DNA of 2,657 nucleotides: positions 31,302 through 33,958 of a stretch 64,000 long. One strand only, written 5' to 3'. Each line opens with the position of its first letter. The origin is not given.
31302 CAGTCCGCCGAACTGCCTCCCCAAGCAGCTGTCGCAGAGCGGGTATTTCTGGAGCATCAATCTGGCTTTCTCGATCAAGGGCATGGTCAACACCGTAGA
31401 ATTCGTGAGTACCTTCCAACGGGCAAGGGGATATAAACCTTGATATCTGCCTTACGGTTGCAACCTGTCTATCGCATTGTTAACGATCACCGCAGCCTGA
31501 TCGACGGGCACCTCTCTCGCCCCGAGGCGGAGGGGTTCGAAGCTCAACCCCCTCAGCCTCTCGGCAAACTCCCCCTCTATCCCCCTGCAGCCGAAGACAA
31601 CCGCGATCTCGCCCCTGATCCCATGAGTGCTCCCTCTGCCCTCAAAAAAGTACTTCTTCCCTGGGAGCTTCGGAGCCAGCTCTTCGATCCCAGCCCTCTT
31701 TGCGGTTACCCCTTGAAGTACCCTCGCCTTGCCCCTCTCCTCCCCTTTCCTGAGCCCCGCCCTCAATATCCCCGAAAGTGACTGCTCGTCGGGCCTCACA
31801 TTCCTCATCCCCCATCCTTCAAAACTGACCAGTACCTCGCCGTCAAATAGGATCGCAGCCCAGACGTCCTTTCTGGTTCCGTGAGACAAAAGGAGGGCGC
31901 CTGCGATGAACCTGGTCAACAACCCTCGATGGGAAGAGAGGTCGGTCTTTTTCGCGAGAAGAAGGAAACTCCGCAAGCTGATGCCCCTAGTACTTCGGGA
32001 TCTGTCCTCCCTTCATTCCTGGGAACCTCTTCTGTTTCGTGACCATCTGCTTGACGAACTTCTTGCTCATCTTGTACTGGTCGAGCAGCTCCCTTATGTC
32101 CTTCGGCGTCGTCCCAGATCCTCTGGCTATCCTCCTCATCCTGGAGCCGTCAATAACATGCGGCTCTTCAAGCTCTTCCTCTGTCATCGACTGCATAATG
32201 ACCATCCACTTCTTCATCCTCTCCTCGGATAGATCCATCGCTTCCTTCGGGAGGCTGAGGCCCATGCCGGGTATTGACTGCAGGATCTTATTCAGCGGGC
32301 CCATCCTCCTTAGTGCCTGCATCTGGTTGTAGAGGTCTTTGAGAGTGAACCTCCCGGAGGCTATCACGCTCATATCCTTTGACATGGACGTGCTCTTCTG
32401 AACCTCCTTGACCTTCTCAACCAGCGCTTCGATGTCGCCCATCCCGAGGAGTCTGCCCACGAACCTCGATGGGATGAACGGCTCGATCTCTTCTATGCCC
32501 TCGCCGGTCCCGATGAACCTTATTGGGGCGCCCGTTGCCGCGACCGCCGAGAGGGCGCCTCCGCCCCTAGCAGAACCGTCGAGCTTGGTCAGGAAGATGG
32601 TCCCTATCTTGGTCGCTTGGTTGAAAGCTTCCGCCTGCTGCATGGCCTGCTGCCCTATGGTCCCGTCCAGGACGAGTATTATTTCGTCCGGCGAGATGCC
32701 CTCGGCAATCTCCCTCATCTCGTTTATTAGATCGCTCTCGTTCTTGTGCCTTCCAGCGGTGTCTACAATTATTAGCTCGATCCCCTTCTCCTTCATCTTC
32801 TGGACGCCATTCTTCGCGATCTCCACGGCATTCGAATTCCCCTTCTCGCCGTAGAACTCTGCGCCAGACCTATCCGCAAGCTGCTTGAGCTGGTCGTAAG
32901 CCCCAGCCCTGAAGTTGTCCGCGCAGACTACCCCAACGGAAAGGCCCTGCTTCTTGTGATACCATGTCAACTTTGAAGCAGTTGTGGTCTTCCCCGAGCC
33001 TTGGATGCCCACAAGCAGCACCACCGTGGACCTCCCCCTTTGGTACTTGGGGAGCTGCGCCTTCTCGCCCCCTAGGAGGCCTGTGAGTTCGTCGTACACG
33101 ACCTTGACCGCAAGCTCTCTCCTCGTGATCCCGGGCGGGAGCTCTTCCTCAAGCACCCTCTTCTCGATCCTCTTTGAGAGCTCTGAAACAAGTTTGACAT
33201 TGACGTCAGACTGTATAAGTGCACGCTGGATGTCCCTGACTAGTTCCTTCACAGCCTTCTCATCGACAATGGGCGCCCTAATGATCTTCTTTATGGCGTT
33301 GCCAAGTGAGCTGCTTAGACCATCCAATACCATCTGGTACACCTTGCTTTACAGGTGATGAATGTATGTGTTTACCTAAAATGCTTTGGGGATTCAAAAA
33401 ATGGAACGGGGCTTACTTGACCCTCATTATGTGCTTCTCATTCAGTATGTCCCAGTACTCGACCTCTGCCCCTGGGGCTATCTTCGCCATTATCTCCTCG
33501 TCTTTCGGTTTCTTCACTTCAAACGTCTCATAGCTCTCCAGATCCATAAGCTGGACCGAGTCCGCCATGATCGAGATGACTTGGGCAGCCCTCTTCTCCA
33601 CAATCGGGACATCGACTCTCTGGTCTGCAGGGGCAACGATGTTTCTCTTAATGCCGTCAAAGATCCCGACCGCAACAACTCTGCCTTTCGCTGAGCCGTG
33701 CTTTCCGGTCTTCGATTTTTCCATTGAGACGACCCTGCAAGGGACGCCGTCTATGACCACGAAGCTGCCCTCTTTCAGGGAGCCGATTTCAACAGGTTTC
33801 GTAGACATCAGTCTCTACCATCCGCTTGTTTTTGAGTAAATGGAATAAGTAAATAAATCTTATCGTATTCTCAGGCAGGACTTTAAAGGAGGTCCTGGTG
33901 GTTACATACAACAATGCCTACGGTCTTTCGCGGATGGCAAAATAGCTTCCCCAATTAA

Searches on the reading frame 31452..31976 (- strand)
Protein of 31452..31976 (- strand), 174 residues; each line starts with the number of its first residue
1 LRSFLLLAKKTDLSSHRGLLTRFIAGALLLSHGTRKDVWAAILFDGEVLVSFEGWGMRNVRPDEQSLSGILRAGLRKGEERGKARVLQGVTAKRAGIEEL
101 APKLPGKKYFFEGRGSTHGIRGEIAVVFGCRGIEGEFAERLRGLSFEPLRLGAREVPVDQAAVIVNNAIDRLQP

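Call 9: search_protein_families(library=pfam, proteins=[window:31452-31976:-], max_evalue=0.01)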
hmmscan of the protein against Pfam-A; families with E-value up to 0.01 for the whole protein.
window:31452-31976:- (174 aa): 1 family
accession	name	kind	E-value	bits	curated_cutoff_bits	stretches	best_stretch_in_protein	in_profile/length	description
PF04013.17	Methyltrn_RNA_2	-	2.6e-10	40.8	25.5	1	15-173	27-197/198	Putative SAM-dependent RNA methyltransferase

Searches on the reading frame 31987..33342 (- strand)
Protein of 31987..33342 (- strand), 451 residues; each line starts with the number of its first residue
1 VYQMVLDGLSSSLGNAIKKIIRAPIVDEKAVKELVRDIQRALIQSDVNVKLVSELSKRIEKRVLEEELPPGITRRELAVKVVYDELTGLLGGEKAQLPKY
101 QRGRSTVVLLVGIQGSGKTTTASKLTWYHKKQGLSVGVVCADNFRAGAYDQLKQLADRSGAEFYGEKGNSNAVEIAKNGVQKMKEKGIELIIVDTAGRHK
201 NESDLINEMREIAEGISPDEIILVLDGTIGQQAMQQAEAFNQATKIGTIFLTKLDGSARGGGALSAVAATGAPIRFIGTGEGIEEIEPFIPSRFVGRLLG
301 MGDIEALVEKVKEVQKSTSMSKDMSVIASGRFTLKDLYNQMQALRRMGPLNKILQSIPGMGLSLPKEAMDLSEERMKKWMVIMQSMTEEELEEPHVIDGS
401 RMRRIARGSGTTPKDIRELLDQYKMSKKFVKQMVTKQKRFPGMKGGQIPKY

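Call 9: search_protein_families(library=pfam, proteins=[window:31987-33342:-], max_evalue=0.01)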
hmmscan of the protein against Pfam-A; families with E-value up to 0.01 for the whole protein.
window:31987-33342:- (451 aa): 18 families
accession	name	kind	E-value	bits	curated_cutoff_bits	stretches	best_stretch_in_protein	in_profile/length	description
PF00448.28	SRP54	-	1e-72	244.4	22.7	1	106-300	2-196/196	SRP54-type protein, GTPase domain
PF02978.25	SRP_SPB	-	1.3e-31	109.3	27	1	331-429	1-90/91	Signal peptide binding domain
PF02881.24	SRP54_N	-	3.2e-16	59.7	22.4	1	9-86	1-75/75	SRP54-type protein, helical bundle domain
PF13191.12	AAA_16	-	5.6e-06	27.4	32.6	1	99-227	18-140/167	AAA ATPase domain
PF06414.18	Zeta_toxin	-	1.3e-05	25.2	22.3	1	101-203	12-110/199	Zeta toxin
PF02492.25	cobW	-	2.4e-05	24.5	20.7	1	107-256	2-155/180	CobW/HypB/UreG, nucleotide-binding domain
PF13401.12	AAA_22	-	2.5e-05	25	27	1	105-215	5-110/130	AAA domain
PF13207.12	AAA_17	-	0.00015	22.5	27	1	111-224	1-108/136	AAA domain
PF01583.26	APS_kinase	-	0.00033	21.1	21.1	1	104-154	1-51/152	Adenylylsulphate kinase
PF13671.12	AAA_33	-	0.00034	21.4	27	1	107-202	1-85/143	AAA domain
PF03308.22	MeaB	-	0.00038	20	23.1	1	101-142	29-70/273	Methylmalonyl Co-A mutase-associated GTPase MeaB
PF20720.3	nSTAND3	-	0.0004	20.5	27.2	1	106-143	18-53/155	Novel STAND NTPase 3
PF01591.24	6PF2K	-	0.00062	19.6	27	1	100-177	8-78/223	6-phosphofructo-2-kinase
PF03205.20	MobB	-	0.0017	18.7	26.6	1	107-140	1-34/133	Molybdopterin guanine dinucleotide synthesis protein B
PF09439.16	SRPRB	-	0.0018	18.1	25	0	106-235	4-90/178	Signal recognition particle receptor beta subunit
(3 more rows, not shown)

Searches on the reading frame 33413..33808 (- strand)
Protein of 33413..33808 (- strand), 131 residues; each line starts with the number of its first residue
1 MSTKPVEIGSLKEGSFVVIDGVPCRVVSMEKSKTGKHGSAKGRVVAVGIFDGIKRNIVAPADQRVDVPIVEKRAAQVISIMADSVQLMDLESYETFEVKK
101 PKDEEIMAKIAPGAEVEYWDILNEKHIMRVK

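Call 9: search_protein_families(library=pfam, proteins=[window:33413-33808:-], max_evalue=0.01)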
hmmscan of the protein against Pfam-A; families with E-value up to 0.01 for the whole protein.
window:33413-33808:- (131 aa): 3 families
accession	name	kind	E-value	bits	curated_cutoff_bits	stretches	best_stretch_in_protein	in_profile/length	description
PF21485.3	IF5A-like_N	-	6.5e-20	71.2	27.1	1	2-61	2-61/63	Translation initiation factor 5A-like, N-terminal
PF01287.26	eIF-5a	-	4e-12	46.5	24.2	1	69-131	1-69/69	Eukaryotic elongation factor 5A hypusine, DNA-binding OB fold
PF08207.18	EFP_N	-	0.00013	22.3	23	1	9-38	3-32/58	Elongation factor P (EF-P) KOW-like domain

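Call 41: search_solved_structures(query=window:33413-33805:-, max_evalue=0.00001, show_alignments=4)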
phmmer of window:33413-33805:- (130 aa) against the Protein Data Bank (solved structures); distinct sequences matched with E-value up to 0.00001: 28.
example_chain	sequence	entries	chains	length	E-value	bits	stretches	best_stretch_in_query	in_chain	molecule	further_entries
8put_E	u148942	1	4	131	1.7e-48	166.6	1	6-130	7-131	Translation initiation factor 5A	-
1bkb_A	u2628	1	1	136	1.4e-46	160.5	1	1-130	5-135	TRANSLATION INITIATION FACTOR 5A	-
1iz6_A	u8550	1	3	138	4.5e-37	129.8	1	4-130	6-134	Initiation Factor 5A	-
1eif_A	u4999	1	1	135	5.8e-37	129.4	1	2-129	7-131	EUKARYOTIC TRANSLATION INITIATION FACTOR 5A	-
2eif_A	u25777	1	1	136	6e-37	129.4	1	2-129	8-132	PROTEIN (EUKARYOTIC TRANSLATION INITIATION FACTOR 5A)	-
6q84_C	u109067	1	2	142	7.2e-18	67.8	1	2-103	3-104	Eukaryotic translation initiation factor 5A-1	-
8bn3_eI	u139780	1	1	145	7.7e-18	67.7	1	2-103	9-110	Eukaryotic translation initiation factor 5A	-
6tnu_eI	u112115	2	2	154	9.1e-18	67.5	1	2-103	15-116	Eukaryotic translation initiation factor 5A-1 | eiF5A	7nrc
8t2x_eI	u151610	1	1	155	9.4e-18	67.4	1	2-103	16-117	Eukaryotic translation initiation factor 5A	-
5dat_f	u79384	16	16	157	9.6e-18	67.4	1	2-103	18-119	Eukaryotic translation initiation factor 5A-1 | Eukaryotic translation initiation factor 5A | Translation factor eIF5A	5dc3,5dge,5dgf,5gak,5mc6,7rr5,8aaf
3er0_A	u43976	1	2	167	1.1e-17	67.1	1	2-103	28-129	Eukaryotic translation initiation factor 5A-2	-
9rvu_HI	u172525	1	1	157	2.7e-17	65.9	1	2-103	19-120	Eukaryotic translation initiation factor 5A-1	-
7oyc_11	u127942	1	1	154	3.4e-17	65.6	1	1-115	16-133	Eukaryotic translation initiation factor 5A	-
7n4d_A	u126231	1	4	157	4.1e-17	65.4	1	2-105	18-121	Eukaryotic translation initiation factor 5A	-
11iq_B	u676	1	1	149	4e-16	62.2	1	2-93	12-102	Eukaryotic translation initiation factor 5A-1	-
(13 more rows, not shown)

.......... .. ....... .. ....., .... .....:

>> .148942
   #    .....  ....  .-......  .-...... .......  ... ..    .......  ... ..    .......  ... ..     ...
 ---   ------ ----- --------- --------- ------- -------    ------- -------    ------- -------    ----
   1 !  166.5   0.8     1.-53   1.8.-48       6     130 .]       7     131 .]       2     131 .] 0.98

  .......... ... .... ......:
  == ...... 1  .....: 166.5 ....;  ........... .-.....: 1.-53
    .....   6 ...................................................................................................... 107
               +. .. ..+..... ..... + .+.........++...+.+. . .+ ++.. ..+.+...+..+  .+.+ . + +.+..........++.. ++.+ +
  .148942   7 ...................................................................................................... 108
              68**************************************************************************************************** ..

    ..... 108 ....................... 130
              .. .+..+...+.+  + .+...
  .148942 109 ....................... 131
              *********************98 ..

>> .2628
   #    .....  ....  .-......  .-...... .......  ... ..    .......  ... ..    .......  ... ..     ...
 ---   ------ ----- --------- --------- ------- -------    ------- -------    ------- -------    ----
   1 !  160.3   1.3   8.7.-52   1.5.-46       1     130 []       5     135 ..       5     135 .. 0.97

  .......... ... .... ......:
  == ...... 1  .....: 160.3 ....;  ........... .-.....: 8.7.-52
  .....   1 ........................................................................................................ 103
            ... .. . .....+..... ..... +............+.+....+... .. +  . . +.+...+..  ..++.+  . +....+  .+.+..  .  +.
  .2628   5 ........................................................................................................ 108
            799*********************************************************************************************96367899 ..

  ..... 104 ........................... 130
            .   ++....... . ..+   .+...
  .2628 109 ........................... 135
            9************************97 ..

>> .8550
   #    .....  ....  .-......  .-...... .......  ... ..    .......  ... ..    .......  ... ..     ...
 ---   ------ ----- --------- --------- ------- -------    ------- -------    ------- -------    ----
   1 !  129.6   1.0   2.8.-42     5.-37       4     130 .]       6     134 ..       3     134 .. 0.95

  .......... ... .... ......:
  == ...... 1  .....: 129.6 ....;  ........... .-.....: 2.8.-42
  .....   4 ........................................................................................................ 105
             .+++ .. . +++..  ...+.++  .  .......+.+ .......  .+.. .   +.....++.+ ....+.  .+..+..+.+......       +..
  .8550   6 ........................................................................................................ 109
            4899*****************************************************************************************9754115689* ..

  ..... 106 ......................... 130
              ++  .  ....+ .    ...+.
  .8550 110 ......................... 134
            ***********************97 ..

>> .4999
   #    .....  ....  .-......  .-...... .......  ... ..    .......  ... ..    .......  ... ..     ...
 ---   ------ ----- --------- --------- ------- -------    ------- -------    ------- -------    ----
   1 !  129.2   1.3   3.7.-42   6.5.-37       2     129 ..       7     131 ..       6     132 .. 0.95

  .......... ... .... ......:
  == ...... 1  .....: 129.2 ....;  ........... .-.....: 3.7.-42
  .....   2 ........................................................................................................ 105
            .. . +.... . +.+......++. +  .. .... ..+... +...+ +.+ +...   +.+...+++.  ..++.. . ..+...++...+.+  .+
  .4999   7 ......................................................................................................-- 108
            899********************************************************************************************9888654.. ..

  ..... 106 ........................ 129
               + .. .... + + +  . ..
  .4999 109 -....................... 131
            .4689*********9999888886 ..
